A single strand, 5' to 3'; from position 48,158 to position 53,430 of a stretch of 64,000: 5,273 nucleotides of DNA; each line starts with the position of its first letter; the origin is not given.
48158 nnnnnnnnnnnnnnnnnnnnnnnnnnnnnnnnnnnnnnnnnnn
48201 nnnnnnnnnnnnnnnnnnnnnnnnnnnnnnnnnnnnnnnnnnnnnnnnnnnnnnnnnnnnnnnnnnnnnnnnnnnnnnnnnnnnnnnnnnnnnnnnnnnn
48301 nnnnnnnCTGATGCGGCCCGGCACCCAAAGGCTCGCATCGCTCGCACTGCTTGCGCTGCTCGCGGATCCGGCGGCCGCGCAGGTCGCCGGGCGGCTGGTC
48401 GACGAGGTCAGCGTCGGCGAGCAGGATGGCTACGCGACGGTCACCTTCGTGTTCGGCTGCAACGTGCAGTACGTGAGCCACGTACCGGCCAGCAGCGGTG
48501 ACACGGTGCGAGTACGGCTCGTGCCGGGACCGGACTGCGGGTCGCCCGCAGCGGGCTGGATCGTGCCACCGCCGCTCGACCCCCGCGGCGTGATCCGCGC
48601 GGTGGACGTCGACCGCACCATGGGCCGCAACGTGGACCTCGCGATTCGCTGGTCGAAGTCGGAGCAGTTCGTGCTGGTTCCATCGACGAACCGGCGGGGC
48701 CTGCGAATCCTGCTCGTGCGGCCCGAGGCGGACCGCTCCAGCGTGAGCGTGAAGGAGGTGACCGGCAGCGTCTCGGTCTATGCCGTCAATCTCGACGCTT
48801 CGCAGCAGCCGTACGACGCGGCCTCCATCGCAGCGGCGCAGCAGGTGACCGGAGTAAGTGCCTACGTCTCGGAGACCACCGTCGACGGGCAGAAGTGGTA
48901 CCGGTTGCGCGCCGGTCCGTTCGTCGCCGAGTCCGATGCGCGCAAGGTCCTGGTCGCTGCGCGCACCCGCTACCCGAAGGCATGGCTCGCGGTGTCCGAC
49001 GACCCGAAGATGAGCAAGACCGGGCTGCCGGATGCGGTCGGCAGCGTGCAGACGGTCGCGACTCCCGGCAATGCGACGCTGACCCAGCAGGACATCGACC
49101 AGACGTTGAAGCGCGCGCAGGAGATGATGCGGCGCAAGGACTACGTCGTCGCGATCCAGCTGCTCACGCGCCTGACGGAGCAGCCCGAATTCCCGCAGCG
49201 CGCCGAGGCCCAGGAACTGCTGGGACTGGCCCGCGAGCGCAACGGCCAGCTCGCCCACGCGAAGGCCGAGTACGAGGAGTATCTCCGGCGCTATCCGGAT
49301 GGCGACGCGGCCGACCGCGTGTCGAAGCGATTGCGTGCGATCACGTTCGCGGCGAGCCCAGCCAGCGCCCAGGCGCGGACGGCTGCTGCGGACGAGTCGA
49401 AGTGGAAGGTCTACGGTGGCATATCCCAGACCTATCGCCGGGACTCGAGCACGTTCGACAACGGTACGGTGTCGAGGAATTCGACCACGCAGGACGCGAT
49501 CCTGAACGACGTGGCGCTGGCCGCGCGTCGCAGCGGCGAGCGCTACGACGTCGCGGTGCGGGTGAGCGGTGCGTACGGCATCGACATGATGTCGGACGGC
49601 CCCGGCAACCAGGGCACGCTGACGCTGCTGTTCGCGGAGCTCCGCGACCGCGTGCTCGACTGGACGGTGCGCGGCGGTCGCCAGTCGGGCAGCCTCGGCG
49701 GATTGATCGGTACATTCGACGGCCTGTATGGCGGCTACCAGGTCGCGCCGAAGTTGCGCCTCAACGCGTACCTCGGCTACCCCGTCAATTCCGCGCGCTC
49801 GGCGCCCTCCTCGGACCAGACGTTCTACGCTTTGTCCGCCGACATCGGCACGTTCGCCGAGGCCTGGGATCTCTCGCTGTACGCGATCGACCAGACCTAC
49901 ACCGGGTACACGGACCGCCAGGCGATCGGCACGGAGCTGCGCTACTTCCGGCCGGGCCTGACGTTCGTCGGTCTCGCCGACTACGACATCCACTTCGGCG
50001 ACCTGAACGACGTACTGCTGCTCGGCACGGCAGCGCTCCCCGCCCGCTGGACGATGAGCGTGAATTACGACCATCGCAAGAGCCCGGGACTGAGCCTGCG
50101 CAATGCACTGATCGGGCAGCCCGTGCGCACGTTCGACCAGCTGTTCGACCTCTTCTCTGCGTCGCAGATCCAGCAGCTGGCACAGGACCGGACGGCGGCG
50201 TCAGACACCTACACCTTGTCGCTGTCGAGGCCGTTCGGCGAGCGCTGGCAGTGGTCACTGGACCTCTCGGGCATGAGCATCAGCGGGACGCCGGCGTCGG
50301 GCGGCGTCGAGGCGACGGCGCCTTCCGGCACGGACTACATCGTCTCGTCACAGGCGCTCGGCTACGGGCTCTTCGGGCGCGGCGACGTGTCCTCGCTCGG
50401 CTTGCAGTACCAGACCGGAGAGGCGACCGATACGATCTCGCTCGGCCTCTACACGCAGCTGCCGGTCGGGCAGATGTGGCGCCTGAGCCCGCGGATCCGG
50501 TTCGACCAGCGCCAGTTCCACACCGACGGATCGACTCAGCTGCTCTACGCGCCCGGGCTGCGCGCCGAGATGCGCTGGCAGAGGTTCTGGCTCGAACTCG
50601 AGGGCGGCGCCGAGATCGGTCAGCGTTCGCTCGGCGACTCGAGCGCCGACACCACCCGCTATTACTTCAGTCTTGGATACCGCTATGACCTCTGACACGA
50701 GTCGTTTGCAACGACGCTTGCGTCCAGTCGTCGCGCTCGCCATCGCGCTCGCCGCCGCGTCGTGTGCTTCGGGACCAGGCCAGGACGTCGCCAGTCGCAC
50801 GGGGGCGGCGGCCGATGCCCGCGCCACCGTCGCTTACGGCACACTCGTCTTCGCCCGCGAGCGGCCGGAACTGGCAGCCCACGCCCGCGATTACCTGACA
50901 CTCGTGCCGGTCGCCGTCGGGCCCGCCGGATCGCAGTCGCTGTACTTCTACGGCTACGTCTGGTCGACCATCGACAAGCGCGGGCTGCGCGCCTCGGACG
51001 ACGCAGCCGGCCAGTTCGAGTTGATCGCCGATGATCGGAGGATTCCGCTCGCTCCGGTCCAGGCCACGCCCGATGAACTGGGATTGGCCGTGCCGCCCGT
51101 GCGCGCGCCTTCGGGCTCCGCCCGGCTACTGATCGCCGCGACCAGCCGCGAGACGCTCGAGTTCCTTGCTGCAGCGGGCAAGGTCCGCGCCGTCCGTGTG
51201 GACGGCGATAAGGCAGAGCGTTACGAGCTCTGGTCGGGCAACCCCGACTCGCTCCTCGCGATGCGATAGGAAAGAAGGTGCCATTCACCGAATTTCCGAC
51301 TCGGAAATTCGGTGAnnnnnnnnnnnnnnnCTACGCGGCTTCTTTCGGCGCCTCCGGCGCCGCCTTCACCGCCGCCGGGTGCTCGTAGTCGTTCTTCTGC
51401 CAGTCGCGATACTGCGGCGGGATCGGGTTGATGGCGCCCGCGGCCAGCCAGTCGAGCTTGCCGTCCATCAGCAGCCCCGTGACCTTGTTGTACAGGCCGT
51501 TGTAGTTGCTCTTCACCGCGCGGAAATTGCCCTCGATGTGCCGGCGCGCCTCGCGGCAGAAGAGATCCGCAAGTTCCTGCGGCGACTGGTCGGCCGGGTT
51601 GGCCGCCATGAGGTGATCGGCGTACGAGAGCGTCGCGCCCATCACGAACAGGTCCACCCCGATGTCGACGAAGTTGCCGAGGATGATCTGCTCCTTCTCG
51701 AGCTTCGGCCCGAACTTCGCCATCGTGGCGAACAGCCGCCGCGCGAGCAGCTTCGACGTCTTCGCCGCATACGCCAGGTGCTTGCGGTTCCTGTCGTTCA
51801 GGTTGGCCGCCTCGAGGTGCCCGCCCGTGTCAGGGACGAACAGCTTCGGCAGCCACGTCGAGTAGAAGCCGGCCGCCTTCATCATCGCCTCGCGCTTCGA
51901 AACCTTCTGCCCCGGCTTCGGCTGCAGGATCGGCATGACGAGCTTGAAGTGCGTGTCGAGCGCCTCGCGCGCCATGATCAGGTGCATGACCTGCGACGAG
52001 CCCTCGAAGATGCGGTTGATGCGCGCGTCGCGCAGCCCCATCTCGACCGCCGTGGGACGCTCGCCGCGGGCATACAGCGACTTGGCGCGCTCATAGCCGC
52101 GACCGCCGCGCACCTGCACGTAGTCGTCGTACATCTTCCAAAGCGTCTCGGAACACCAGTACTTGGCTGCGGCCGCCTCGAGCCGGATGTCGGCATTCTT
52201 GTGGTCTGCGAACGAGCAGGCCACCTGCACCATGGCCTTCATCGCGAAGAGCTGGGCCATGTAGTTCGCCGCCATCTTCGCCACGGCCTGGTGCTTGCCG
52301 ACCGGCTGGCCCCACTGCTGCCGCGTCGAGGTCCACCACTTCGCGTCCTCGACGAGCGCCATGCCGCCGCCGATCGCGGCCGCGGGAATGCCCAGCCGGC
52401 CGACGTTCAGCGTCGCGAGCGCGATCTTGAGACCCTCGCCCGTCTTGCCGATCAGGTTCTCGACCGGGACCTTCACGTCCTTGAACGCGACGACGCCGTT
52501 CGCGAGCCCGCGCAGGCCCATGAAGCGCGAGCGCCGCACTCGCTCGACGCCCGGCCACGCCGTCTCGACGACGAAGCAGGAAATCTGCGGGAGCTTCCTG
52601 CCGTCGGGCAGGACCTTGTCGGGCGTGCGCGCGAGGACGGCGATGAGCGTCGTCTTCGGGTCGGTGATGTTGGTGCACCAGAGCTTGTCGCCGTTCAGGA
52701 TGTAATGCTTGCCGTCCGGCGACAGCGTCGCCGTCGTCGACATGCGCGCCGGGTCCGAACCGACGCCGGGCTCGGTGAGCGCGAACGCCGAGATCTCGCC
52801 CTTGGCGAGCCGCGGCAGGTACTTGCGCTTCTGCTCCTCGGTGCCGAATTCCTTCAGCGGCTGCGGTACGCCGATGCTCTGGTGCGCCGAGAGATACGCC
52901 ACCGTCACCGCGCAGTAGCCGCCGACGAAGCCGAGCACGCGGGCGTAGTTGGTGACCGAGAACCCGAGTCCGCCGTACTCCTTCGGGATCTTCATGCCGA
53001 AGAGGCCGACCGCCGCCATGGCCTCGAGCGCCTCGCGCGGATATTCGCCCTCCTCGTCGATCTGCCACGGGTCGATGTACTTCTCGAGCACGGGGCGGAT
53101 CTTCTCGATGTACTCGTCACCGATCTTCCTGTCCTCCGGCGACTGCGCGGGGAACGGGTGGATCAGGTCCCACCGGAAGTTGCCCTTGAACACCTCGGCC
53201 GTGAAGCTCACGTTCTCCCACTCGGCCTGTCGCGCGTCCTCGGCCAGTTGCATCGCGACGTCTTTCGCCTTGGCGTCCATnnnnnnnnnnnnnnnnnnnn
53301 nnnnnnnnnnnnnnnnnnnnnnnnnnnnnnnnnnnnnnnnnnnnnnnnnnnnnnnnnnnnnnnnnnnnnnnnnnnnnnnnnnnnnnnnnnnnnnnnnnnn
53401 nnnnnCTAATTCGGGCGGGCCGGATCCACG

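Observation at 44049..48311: Single ORF with 58 CxxCH motifs in 1420 aa, built from dihaem units with matching extra histidines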

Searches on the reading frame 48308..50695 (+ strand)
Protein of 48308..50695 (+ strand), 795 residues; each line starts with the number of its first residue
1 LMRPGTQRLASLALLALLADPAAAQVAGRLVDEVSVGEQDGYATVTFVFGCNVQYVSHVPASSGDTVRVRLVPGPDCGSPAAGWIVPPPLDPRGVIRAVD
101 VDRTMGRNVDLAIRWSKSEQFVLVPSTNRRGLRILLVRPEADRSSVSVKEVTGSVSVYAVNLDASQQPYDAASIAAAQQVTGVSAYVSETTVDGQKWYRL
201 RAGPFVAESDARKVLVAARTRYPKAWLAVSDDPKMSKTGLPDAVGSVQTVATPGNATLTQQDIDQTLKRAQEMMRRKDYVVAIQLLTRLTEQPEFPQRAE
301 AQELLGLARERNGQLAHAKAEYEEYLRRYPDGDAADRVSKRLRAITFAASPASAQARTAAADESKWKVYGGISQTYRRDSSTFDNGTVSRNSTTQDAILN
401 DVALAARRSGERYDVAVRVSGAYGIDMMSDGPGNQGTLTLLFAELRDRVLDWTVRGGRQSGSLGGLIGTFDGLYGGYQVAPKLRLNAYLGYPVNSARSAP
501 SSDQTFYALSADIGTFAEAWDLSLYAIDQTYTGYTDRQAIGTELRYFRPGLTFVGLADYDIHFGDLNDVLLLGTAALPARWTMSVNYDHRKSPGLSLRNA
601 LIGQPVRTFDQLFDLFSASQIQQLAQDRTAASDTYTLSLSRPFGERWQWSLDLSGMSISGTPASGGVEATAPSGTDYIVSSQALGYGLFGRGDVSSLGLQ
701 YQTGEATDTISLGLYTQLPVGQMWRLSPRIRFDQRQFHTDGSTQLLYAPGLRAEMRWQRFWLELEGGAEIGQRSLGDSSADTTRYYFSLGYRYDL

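Call 4: search_protein_families(library=pfam, proteins=[window:48308-50695:+], max_evalue=0.01)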
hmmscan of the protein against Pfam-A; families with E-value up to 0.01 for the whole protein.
window:48308-50695:+ (795 aa): 4 families
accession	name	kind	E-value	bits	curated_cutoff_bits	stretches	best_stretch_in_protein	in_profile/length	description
PF05036.18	SPOR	-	7.8e-05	23.4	21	1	158-227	5-74/76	SPOR domain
PF13432.12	TPR_16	-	0.00018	22.3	32.7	1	268-332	2-64/65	Tetratricopeptide repeat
PF13371.12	TPR_9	-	0.00031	21.2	35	1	274-343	6-73/73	Tetratricopeptide repeat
PF13525.12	YfiO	-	0.0046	17.2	25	1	264-338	6-81/203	Outer membrane lipoprotein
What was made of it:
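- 48311..50695 (+): PCC3 'porin' (794 aa): signal peptide, beta domain, SPOR domain (aa ~157-228), TPR helices (~259-361), C-terminal beta-barrel (aa 365-793, 22 predicted strands). Its start overlaps the cytochrome's stop by 1 nt. Pfam SPOR 7.8e-05 and TPR (call 4).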

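Call 5: search_protein_families(library=ncbifam, proteins=[window:48308-50695:+], max_evalue=0.01)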
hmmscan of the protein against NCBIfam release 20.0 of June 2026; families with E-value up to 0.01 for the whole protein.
window:48308-50695:+ (795 aa): 4 families
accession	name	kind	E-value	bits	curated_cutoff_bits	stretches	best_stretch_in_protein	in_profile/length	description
TIGR03302.1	OM_YfiO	subfamily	1.2e-06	28.3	81.4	1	257-340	27-111/239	outer membrane protein assembly factor BamD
TIGR02795.1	tol_pal_ybgF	equivalog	2.2e-05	25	90.1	1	266-335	5-75/119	tol-pal system protein YbgF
NF053852.1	vesicle_Bd0635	exception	0.0025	17.5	250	1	260-344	135-220/223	CpoB-like predatory vesicle lipoprotein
NF008068.0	PRK10803.1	equivalog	0.0062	16.5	383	0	291-344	209-262/263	cell division protein CpoB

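Call 17: find_encoding_contigs(protein=window:48311-50695:+, flank=10000, max_places=4)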
Protein window:48311-50695:+ (794 aa): no gene with exactly this product is on record in the collection.

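Call 33: find_homologous_proteins(query=window:48311-50695:+, max_evalue=0.00001)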
Query window:48311-50695:+ (794 aa): 1330 proteins with E <= 0.00001 among 8000 candidates; the best 120 are listed.
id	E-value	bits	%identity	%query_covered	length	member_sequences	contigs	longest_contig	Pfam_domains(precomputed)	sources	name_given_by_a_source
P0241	0.0e+0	1769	100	100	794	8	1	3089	-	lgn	-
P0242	0.0e+0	1630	91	100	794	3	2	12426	-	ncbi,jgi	jgi:hypothetical protein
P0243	0.0e+0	1517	85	97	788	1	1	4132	PF05036.19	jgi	jgi:hypothetical protein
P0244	0.0e+0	1469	82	97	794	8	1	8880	-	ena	-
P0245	0.0e+0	1461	82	99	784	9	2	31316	PF05036.19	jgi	jgi:hypothetical protein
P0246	0.0e+0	1456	81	98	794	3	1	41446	PF05036.19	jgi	jgi:hypothetical protein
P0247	0.0e+0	1429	80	99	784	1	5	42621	PF05036.19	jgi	jgi:hypothetical protein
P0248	0.0e+0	1427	79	99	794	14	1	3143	PF05036.19,PF13432.13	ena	-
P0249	0.0e+0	1425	78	100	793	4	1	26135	PF05036.19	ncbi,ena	-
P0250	0.0e+0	1424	79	98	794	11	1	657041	PF05036.19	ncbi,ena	-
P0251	0.0e+0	1422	79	98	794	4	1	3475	PF05036.19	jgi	-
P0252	0.0e+0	1418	79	99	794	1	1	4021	PF05036.19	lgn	-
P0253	0.0e+0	1409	78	97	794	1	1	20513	PF05036.19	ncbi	-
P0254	0.0e+0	1396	77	100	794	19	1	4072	PF05036.19,PF13432.13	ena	-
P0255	0.0e+0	1351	77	97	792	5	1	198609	PF05036.19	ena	-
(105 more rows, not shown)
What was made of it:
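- Tried and rejected: A protein 100% identical to the window's porin in the best local alignment (P0241, 794 aa) does exist in a Logan assembly (call 33).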

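Call 49: predict_structure(alignment_id=A3)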
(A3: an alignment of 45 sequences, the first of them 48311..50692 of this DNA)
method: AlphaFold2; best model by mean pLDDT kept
length: 794 residues; sequences in the alignment: 45
mean_pLDDT: 71.6   pTM: 0.58
mean pLDDT of the five models: 71.6, 71.5, 71.0, 69.5, 67.0
residues with pLDDT >= 90: 53; 70-90: 444; 50-70: 191; < 50: 106
segments of 3 or more residues with pLDDT < 50: 1-3, 16-27, 78-82, 139-153, 230-239, 244-255, 350-355, 382-393, 494-499, 592-610
pLDDT, mean of each block of 10 residues (from residue 1): 53 49 42 63 77 84 86 59 53 73 66 85 76 72 27 59 80 78 72 69 71 76 71 43 42 56 86 87 86 80 88 78 84 80 65 50 62 69 41 61 68 76 67 66 82 82 66 87 87 52 79 80 82 66 87 87 78 90 87 40 42 58 59 89 81 80 63 81 76 80 84 83 83 85 89 77 84 79 80 61
secondary structure, 60 per line:
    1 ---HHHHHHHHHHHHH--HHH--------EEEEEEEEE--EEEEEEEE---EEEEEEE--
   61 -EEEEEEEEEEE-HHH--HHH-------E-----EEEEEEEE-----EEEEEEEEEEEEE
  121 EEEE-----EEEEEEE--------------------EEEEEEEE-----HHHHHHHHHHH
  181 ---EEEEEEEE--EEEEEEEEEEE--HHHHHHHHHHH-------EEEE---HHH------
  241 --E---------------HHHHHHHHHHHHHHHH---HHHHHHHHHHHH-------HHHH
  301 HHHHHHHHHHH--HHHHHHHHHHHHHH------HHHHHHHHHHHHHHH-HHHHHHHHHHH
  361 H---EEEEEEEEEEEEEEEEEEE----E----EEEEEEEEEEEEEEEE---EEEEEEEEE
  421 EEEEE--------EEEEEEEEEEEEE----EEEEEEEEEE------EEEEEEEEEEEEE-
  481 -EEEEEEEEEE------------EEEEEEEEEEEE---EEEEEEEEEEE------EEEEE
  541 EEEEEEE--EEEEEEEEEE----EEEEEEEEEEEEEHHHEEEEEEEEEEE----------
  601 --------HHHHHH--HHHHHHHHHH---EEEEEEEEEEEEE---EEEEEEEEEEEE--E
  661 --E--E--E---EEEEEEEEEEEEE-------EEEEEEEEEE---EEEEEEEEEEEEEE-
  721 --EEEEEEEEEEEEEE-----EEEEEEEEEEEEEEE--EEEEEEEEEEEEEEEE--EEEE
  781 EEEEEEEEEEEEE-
elements in order (helices of 4 or more, strands of 3 or more residues): H4-16 E30-38 E41-48 E52-58 E62-72 E95-102 E108-124 E130-136 E157-164 H170-180 E184-191 E194-204 H207-217 E225-228 H259-274 H278-289 H297-311 H314-327 H334-348 H350-361 E365-383 E393-408 E412-425 E434-446 E451-460 E467-479 E482-491 E504-515 E519-529 E536-547 E550-559 E564-576 E580-590 H609-614 H617-626 E630-642 E646-657 E673-685 E693-702 E706-719 E723-736 E742-756 E759-774 E777-793
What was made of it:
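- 48311..50695 (+): AlphaFold2 model with mean pLDDT 71.6; the barrel blocks are mostly 66-90, with a low-confidence insertion near aa 590-630; 22 strands (call 49).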

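Call 53: fold_search(model_id=the predicted structure, library=pdb)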
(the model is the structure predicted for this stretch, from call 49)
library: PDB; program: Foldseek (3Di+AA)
matches with E <= 10: 1203; with E <= 0.001: 332
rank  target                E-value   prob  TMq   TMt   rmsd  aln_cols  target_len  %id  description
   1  9fy9_D                4.8e-09  1.00  0.22  0.25  19.5       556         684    9  Cryo-EM structure of the type 1 chaperone-usher pilus FimD-tip complex (FimDHGFC) - Conformer 1 (released 2025-06-04)
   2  5ldt_A                6.8e-09  1.00  0.26  0.43  12.1       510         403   11  Crystal Structures of MOMP from Campylobacter jejuni (released 2016-10-26)
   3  3rfz_B                1.2e-08  1.00  0.23  0.23  18.5       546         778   11  Crystal structure of the FimD usher bound to its cognate FimC:FimH substrate (released 2011-06-01)
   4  3szd_B                1.8e-08  1.00  0.28  0.51   9.4       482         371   12  Crystal structure of Pseudomonas aeruginosa OccK2 (OpdF) (released 2012-02-08)
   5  5ldv                  1.8e-08  1.00  0.26  0.44  12.2       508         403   11  Crystal Structures of MOMP from Campylobacter jejuni (released 2016-10-26)
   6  6ehb_C                2.4e-08  1.00  0.21  0.43  13.0       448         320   10  OmpU, an outer membrane protein, of Vibrio cholerae (released 2018-04-25)
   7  6ehd                  3.3e-08  1.00  0.18  0.36  16.3       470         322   10  OmpT (in-vitro folded), an outer membrane protein of Vibrio cholerae (released 2018-04-25)
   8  5mdq_A                4.8e-08  1.00  0.20  0.36  13.1       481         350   12  Crystal structure of outer membrane expressed Chitoporin VhChip from Vibrio harveyi (released 2017-12-20)
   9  8byt_A                5.0e-08  1.00  0.19  0.38  12.5       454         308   10  Outer membrane attachment porin OmpM1 from Veillonella parvula, C3 symmetry (released 2023-11-08)
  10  4d64_A                5.5e-08  1.00  0.21  0.39  12.6       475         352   10  Structure of porin Omp-Pst1 from P. stuartii; the crystallographic symmetry generates a dimer of trimers. (released 2016-03-09)
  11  5nxn_A                5.8e-08  1.00  0.22  0.41  12.2       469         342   10  Structure of a L5-deletion mutant of Providencia stuartii Omp-Pst1 (released 2018-02-21)
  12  5mdo_A                6.1e-08  1.00  0.23  0.40  11.4       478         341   11  Crystal structure of in vitro folded Chitoporin VhChip from Vibrio harveyi (crystal form I) (released 2017-12-20)
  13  3jty_C                6.4e-08  1.00  0.27  0.49  10.5       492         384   13  Crystal structure of a BenF-like porin from Pseudomonas fluorescens Pf-5 (released 2009-10-20)
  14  3ohn_A                6.4e-08  1.00  0.28  0.44  11.2       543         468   10  Crystal structure of the FimD translocation domain (released 2011-06-01)
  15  6ehb_B                6.4e-08  1.00  0.20  0.41  12.8       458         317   10  OmpU, an outer membrane protein, of Vibrio cholerae (released 2018-04-25)
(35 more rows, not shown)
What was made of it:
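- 48311..50695 (+): Foldseek gives generic outer-membrane barrels at prob 1.00 (call 53).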

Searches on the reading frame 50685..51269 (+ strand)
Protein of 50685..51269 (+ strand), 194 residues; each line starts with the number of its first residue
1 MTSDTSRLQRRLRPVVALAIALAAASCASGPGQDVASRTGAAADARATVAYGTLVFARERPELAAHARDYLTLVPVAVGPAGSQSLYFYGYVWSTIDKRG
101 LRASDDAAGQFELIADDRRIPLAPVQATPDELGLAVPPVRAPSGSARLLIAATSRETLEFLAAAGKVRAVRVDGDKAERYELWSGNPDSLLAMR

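Call 46: search_protein_families(library=pfam, proteins=[window:50685-51269:+], max_evalue=0.001)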
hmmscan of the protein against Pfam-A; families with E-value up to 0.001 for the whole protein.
window:50685-51269:+ (194 aa): 0 families

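Call 80: search_protein_families(library=ncbifam, proteins=[window:50685-51269:+], max_evalue=0.001)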
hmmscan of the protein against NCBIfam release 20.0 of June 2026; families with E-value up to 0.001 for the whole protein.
window:50685-51269:+ (194 aa): 0 families
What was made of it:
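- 50685..51269 (+): Small lipoprotein (194 aa, lipobox ...LAAASC), last gene of the operon, overlaps the porin stop. No Pfam or NCBIfam match (calls 46, 80).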

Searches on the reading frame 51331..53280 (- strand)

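Call 46: search_protein_families(library=pfam, proteins=[window:51331-53280:-], max_evalue=0.001)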
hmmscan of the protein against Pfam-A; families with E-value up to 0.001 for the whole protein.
window:51331-53280:- (649 aa): 6 families
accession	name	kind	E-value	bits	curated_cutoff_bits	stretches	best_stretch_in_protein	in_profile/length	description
PF00441.29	Acyl-CoA_dh_1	-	8.4e-31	107.6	22.4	1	281-440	1-149/150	Acyl-CoA dehydrogenase, C-terminal domain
PF02771.21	Acyl-CoA_dh_N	-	6e-26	91.5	22.9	1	59-162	9-113/113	Acyl-CoA dehydrogenase, N-terminal domain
PF02770.24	Acyl-CoA_dh_M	-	4.2e-18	65.7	33.3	1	165-269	1-97/97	Acyl-CoA dehydrogenase, middle domain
PF21343.2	ACAD9-ACADV_C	-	9.2e-12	45.8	27.8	1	518-593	23-99/120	ACAD9/ACADV, C-terminal domain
PF21263.2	Acyl-CoA-dh_C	-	4.1e-06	27.5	27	1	519-585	13-73/96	Acyl-CoA dehydrogenase, C-terminal domain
PF08028.16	Acyl-CoA_dh_2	-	0.0003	21.5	22.7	1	297-401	2-115/134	Acyl-CoA dehydrogenase, C-terminal domain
